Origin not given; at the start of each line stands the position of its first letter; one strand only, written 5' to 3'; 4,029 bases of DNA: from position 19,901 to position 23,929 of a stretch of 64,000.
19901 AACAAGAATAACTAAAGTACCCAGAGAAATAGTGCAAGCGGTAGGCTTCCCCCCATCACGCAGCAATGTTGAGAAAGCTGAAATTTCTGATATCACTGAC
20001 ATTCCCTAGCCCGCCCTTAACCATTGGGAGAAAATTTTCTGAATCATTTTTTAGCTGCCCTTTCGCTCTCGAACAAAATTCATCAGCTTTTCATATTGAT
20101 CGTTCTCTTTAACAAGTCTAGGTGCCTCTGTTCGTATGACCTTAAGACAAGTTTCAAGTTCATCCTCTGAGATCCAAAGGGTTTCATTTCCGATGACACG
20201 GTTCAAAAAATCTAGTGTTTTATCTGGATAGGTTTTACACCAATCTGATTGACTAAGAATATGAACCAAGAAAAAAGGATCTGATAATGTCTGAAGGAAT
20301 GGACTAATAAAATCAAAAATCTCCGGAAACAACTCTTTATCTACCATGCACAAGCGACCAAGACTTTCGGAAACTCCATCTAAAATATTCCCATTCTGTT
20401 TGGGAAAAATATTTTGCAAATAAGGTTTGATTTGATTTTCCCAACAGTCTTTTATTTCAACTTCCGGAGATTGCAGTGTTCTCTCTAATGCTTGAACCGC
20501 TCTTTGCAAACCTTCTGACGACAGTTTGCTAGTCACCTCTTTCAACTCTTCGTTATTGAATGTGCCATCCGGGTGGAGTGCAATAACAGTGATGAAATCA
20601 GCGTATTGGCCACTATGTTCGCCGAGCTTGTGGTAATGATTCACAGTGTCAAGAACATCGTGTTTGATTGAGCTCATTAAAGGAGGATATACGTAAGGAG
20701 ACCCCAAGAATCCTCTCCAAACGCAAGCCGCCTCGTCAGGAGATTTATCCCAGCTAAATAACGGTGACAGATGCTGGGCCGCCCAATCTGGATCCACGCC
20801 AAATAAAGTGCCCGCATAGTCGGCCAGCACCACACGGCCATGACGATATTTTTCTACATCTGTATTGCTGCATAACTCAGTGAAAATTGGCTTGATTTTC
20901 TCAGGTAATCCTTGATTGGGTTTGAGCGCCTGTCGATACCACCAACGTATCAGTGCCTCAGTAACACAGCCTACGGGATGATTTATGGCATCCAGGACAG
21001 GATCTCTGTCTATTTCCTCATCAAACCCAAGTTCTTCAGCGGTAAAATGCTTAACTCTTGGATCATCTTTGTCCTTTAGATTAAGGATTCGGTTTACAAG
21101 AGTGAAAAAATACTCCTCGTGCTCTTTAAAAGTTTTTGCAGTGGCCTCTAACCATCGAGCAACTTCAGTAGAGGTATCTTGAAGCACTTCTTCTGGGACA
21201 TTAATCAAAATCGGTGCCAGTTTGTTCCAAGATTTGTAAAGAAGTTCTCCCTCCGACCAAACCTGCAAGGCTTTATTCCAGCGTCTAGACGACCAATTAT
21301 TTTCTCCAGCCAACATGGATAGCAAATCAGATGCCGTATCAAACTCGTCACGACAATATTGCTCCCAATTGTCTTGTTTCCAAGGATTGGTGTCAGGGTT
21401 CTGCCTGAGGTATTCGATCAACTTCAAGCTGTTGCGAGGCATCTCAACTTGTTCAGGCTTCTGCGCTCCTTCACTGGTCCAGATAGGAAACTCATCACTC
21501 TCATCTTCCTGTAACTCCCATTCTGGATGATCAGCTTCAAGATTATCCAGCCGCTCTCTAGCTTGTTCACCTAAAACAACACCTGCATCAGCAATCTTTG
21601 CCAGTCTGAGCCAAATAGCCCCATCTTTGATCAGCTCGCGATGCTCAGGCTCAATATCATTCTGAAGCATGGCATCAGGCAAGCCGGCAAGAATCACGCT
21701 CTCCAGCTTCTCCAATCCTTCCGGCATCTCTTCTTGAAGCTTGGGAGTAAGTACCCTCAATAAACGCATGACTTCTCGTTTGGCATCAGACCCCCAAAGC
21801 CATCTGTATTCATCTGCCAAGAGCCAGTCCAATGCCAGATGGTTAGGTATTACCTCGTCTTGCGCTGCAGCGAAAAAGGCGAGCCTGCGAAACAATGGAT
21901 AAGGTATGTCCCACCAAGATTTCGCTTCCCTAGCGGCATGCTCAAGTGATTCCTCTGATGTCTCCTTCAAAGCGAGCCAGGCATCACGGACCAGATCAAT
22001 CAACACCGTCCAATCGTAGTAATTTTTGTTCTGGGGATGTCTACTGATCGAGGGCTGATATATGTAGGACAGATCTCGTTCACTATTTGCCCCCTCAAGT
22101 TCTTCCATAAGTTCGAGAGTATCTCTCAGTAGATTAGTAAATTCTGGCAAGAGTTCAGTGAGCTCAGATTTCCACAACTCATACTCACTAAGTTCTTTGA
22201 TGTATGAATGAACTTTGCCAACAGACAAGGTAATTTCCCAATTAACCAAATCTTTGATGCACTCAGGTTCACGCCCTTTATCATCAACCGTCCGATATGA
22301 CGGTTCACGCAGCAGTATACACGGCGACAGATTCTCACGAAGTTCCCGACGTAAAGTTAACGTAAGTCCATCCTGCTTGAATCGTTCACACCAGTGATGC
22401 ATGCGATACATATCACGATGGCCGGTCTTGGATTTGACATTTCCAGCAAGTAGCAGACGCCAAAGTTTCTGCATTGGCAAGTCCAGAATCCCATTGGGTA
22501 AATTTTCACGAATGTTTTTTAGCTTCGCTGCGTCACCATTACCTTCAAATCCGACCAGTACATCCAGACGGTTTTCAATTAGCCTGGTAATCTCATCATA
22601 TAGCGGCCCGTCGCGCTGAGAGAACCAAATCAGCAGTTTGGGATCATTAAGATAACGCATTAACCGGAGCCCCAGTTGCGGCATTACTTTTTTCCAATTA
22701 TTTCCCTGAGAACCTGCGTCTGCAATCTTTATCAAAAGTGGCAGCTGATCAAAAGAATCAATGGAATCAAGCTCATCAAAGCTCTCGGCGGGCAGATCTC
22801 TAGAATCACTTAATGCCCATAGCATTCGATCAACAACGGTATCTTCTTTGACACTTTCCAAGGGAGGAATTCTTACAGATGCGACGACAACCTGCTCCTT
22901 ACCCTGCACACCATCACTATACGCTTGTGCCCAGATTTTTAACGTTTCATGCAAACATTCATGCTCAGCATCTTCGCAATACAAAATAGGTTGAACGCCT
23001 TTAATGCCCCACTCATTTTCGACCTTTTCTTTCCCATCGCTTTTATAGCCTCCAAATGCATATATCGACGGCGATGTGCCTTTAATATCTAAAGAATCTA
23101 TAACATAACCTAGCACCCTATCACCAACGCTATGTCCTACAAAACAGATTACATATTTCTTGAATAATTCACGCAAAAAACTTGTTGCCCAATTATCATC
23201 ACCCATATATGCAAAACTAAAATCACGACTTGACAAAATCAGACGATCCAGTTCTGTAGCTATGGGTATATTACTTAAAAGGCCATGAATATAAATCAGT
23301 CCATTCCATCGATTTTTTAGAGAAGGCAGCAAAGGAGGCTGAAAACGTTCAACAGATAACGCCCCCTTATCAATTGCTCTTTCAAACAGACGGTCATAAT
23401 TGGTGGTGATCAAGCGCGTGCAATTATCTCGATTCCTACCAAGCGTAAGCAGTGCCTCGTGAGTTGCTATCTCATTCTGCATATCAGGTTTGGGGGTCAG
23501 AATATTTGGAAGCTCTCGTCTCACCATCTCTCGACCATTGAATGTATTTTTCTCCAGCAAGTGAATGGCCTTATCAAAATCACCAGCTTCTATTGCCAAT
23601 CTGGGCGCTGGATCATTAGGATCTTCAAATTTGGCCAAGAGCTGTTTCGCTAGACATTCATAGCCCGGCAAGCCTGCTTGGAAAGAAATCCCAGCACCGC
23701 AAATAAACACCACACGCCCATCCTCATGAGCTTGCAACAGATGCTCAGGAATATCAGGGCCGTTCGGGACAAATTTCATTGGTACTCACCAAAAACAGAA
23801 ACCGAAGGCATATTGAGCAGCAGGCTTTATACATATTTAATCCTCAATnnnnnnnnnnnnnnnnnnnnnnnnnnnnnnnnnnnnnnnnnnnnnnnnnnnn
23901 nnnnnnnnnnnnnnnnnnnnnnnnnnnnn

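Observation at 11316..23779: Three tandem DSR2-like SIR2 defense paralogs: one fused, two split at different positions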

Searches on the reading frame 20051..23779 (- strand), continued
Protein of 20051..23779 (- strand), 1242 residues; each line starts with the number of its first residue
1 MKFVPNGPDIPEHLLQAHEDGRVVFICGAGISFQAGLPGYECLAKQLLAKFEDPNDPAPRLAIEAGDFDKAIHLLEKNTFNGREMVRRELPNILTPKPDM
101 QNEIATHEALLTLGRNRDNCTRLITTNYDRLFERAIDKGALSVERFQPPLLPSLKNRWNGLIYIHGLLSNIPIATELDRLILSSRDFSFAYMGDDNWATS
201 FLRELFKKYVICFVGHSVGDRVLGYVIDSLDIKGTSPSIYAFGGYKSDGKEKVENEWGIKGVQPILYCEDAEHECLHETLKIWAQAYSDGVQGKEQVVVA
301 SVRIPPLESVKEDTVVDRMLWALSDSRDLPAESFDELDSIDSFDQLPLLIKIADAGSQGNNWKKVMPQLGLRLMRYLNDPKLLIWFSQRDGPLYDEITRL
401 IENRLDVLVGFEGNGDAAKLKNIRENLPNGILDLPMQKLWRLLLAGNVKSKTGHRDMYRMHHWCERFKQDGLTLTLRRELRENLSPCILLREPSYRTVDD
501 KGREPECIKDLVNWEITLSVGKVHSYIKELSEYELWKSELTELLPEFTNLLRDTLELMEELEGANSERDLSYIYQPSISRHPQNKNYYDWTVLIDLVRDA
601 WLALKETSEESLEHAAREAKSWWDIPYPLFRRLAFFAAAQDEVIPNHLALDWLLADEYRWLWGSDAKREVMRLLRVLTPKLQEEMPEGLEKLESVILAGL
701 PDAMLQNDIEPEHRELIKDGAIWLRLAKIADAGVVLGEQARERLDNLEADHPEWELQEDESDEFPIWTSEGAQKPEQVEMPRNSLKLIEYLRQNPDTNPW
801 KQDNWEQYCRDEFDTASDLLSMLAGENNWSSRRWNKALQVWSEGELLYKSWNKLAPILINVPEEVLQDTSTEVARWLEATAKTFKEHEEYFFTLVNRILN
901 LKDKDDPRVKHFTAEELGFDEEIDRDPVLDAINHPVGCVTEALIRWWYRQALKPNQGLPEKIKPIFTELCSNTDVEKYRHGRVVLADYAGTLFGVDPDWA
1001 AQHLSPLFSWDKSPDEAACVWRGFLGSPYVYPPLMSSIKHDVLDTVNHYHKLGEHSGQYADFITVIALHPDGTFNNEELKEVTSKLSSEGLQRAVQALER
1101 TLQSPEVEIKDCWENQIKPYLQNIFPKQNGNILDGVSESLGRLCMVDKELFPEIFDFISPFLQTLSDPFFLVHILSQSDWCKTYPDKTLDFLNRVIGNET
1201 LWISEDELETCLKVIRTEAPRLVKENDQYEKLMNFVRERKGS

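Call 43: search_protein_families(library=pfam, proteins=[L052:475-2220:+, L052:7495-8856:+, L052:18342-19604:+, L052:13631-14026:+, L052:19585-19899:+], max_evalue=0.01)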
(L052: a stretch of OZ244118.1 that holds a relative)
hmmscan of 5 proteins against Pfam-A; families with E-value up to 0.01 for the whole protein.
L052:475-2220:+ (581 aa): 1 family
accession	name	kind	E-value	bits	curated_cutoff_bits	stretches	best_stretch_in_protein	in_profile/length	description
PF19658.4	DUF6161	-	3.8e-22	79.3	27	1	365-566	8-214/216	Family of unknown function (DUF6161)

L052:7495-8856:+ (453 aa): 1 family
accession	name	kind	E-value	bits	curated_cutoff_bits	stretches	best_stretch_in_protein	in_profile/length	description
PF19658.4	DUF6161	-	3.8e-17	62.9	27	2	348-437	123-212/216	Family of unknown function (DUF6161)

L052:18342-19604:+ (420 aa): 2 families
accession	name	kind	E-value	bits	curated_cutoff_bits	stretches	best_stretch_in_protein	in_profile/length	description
PF13749.12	HATPase_c_4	-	2e-17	63.4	26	1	310-405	1-86/89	Putative ATP-dependent DNA helicase recG C-terminal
PF04326.19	SLFN_AlbA_2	-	1.4e-10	42.2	25.3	1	24-142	4-118/118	Schlafen, AlbA_2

L052:13631-14026:+ (131 aa): 0 families

L052:19585-19899:+ (104 aa): 0 families

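Call 50: find_related_loci(query=A2, collection=viral_contigs, flank=10000)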
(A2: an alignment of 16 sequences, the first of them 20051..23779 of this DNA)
Query A2 (1242 aa) in viral_contigs; peptide patterns used: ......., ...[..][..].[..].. (x = any residue, [..] = any of these).
68 stretches matched a pattern; 28 encode a relative of the query (tblastn E <= 1e-3); 28 distinct loci.
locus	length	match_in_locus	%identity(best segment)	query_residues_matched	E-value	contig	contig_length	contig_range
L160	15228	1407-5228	39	1-1240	0e+0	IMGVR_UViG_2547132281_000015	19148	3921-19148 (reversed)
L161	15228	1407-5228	38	1-1240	0e+0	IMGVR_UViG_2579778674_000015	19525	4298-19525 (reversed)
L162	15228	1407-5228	39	1-1240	0e+0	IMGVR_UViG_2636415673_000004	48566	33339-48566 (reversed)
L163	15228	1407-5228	39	1-1240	0e+0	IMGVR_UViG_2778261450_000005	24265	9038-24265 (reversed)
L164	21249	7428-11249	39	1-1240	0e+0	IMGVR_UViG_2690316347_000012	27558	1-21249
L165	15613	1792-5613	39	1-1240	0e+0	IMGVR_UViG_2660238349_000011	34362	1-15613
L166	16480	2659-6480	39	1-1240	0e+0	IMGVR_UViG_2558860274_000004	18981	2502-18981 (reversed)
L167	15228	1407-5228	39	1-1240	0e+0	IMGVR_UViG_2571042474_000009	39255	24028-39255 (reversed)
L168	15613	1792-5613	39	1-1240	0e+0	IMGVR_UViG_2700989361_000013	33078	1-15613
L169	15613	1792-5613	39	1-1240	0e+0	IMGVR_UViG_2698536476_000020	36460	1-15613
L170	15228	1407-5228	39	1-1240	0e+0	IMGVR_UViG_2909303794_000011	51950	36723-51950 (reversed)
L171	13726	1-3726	37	1-1239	0e+0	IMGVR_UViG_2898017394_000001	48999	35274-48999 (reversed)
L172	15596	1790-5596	38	1-1235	0e+0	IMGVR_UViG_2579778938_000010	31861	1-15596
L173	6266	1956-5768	37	1-1237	0e+0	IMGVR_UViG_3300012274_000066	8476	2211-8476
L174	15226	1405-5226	38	1-1240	0e+0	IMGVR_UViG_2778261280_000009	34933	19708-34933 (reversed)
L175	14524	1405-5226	38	1-1240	0e+0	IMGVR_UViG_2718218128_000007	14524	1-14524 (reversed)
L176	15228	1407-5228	39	1-1240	0e+0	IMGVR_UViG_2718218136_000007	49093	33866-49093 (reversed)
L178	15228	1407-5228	39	1-1240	0e+0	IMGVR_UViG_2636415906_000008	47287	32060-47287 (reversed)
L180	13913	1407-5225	38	1-1240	0e+0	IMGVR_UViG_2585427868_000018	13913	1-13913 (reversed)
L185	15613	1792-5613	39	1-1240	0e+0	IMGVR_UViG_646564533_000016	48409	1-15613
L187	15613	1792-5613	39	1-1240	0e+0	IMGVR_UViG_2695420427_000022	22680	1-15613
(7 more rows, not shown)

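Call 64: search_protein_families(library=ncbifam, proteins=[window:20051-23779:-], max_evalue=0.001)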
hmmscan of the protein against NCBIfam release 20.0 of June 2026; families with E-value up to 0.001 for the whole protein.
window:20051-23779:- (1242 aa): 1 family
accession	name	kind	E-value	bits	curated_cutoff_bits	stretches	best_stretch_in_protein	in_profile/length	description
NF041818.1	Dsr1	equivalog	0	1359.5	1400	2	350-1237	396-1263/1263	anti-phage defense-associated sirtuin Dsr1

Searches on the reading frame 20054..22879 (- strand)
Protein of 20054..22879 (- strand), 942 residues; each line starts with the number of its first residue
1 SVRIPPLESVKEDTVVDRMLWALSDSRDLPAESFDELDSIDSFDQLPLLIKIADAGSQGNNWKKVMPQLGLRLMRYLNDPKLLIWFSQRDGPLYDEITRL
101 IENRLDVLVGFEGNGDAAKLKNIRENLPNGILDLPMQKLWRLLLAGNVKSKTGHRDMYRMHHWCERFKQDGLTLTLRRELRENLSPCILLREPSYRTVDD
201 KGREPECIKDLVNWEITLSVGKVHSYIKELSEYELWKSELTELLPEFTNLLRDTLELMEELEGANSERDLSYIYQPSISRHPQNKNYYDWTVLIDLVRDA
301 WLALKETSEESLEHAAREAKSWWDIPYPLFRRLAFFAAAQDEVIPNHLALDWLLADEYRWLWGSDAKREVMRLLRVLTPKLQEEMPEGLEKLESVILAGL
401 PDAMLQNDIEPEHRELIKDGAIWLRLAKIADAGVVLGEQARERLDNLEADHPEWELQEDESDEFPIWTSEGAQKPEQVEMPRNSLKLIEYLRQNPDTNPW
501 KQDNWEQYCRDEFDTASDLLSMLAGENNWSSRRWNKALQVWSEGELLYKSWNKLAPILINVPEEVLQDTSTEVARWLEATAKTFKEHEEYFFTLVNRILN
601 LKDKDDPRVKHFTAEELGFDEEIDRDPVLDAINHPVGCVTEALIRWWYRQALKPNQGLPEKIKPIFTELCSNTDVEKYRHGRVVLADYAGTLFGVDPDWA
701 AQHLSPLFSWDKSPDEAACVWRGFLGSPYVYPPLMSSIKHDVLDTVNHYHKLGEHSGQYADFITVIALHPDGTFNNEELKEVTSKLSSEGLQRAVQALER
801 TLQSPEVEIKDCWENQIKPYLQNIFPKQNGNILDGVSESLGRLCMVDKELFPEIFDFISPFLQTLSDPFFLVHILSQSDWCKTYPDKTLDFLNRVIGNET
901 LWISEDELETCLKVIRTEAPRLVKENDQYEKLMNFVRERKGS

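Call 47: predict_structure(alignment_id=A3)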
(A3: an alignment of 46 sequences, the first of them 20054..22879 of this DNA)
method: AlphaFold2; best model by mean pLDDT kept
length: 942 residues; sequences in the alignment: 46
mean_pLDDT: 79.9   pTM: 0.53
mean pLDDT of the five models: 79.9, 77.0, 75.0, 74.4, 73.8
residues with pLDDT >= 90: 311; 70-90: 422; 50-70: 137; < 50: 72
segments of 3 or more residues with pLDDT < 50: 1-13, 153-155, 195-201, 276-283, 460-476, 607-623
pLDDT, mean of each block of 10 residues (from residue 1): 38 57 59 51 60 59 67 76 76 70 75 73 66 80 80 58 86 88 86 51 65 81 76 84 92 86 62 51 59 87 85 89 87 89 86 88 78 89 93 93 71 77 89 92 93 66 39 48 79 66 76 88 87 88 81 92 91 92 84 95 57 40 63 91 91 89 96 90 94 94 96 92 88 91 94 90 92 92 92 93 82 94 80 82 91 93 86 86 93 84 83 92 87 85 52
secondary structure, 60 per line:
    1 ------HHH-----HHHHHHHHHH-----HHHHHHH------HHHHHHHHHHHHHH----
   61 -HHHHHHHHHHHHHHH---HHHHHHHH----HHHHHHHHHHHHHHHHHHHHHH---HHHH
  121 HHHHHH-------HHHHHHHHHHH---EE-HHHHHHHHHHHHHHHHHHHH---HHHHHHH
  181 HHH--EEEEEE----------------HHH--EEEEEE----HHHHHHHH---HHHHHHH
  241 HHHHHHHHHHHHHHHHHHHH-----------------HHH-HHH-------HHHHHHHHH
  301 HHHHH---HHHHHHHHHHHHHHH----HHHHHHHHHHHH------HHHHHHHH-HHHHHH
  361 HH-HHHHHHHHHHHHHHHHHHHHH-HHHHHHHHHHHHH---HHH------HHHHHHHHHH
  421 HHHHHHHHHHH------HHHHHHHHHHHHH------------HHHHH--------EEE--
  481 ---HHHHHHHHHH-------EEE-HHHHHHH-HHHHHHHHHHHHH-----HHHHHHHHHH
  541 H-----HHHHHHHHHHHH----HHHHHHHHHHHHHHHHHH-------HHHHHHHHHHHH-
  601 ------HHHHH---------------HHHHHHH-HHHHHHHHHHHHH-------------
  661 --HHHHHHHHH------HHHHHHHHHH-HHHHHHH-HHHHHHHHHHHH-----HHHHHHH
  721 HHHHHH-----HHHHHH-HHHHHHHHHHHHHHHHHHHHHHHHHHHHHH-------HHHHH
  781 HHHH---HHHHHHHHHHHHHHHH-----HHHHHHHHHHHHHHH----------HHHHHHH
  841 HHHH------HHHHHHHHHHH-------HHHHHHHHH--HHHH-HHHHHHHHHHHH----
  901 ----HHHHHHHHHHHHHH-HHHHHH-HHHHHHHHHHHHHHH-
elements in order (helices of 4 or more, strands of 3 or more residues): H15-24 H30-36 H43-56 H62-76 H80-87 H92-113 H117-126 H134-144 H151-170 H174-183 E186-191 E213-218 H223-230 H234-260 H292-305 H309-323 H328-339 H346-353 H355-362 H364-384 H386-398 H411-431 H438-450 H463-467 E476-478 H484-493 E501-503 H505-511 H513-525 H531-541 H547-558 H563-580 H588-599 H607-611 H627-633 H635-647 H663-671 H678-687 H689-695 H697-708 H714-726 H732-737 H739-768 H776-784 H788-803 H809-823 H834-844 H851-861 H869-877 H880-883 H885-896 H905-918 H920-925 H927-941

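Call 55: fold_search(model_id=the predicted structure, library=pdb)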
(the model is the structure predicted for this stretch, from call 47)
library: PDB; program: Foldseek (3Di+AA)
matches with E <= 10: 915; with E <= 0.001: 37
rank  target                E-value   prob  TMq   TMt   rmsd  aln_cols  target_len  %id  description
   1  7abh_u                3.8e-05  1.00  0.21  0.21  26.5       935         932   11  Human pre-Bact-2 spliceosome (SF3b/U2 snRNP portion) (released 2020-12-09)
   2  5ife_C                9.6e-05  1.00  0.16  0.18  26.3       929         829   11  Crystal structure of the human SF3b core complex (released 2016-10-26)
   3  7dco_1                1.0e-04  1.00  0.21  0.22  22.5       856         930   11  Cryo-EM structure of the activated spliceosome (Bact complex) at an atomic resolution of 2.5 angstrom (released 2021-03-17)
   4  3w3v                  1.1e-04  1.00  0.23  0.21  37.2      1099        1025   12  Crystal structure of Kap121p mutant D353K/E396K/D438K (released 2013-04-10)
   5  7q3l_A                1.2e-04  1.00  0.19  0.20  25.9       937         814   12  Human 17S U2 snRNP 5' domain (released 2022-03-30)
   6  5o9z_v                1.3e-04  1.00  0.22  0.25  24.9       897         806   10  Cryo-EM structure of a pre-catalytic human spliceosome primed for activation (B complex) (released 2017-08-16)
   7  6en4_C                1.3e-04  1.00  0.22  0.24  24.6       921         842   11  SF3b core in complex with a splicing modulator (released 2018-06-20)
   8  6ff4_u                2.4e-04  1.00  0.19  0.20  23.0       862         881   13  human Bact spliceosome core structure (released 2018-08-29)
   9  6ah0_1                2.5e-04  1.00  0.20  0.19  34.1      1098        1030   12  The Cryo-EM Structure of the Precusor of Human Pre-catalytic Spliceosome (pre-B complex) (released 2018-11-14)
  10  7q4o_A                2.6e-04  1.00  0.25  0.27  22.3       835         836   11  Substrate-bound A-like U2 snRNP (released 2022-03-30)
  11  7dkh_A                2.6e-04  0.96  0.11  0.11  39.6      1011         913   11  Crystal structure of the Ctr9/Paf1/Cdc73/Rtf1 quaternary complex (released 2021-11-24)
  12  6ahd_1                3.4e-04  1.00  0.21  0.20  33.4      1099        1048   12  The Cryo-EM Structure of Human Pre-catalytic Spliceosome (B complex) at 3.8 angstrom resolution (released 2018-11-14)
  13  9k1y_C                4.1e-04  1.00  0.18  0.20  23.8       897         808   11  Structure of the SF3B core, harboring the R625H mutation in SF3B1, in complex with intron-U2 snRNA (released 2025-09-03)
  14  7evn_C                4.4e-04  1.00  0.23  0.25  25.5       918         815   11  The cryo-EM structure of the DDX42-SF3b complex (released 2022-08-03)
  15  7b51_A                4.7e-04  0.97  0.13  0.12  29.6      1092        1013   10  Crystal structure of human CRM1 covalently modified by 2-mercaptoethanol at Cys528 (released 2021-03-10)
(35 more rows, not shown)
